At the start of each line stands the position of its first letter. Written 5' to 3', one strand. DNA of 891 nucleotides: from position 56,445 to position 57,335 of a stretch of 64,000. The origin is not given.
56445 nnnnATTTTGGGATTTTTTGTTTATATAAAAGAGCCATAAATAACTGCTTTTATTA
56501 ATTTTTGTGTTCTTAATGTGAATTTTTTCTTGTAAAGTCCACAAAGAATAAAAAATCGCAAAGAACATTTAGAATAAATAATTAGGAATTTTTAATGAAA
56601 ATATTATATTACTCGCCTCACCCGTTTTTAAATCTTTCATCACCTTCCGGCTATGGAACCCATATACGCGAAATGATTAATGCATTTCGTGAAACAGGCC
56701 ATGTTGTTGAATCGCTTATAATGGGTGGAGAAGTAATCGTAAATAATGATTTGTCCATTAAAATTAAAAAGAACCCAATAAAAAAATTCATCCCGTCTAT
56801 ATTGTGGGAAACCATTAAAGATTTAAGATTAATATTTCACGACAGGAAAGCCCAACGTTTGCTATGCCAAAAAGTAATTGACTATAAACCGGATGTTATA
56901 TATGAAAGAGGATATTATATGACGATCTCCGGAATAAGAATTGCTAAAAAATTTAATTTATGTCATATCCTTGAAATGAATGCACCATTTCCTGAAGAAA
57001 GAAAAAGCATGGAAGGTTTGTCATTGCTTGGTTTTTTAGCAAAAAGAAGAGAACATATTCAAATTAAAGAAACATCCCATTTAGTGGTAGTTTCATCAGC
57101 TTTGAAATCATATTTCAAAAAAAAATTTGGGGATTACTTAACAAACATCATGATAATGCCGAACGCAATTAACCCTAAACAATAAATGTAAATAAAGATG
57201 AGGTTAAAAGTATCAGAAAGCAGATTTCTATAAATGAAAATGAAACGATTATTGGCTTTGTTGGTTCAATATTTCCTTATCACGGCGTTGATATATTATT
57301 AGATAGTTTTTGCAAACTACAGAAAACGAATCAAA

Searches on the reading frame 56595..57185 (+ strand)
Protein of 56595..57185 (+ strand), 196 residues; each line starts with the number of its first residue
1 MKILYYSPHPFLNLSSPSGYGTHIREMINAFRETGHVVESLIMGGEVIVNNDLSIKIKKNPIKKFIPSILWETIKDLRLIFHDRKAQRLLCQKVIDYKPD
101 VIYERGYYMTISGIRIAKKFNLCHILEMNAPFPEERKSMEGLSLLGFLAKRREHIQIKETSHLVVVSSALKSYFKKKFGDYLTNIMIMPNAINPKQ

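Call 8: search_protein_families(library=pfam, proteins=[window:56595-57185:+], max_evalue=0.001)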
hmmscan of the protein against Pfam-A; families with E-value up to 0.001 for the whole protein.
window:56595-57185:+ (196 aa): 1 family
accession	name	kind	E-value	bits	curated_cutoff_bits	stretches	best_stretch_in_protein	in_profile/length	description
PF13439.12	Glyco_transf_4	-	4.8e-08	33.7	28.5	1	18-195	2-169/170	Glycosyltransferase Family 4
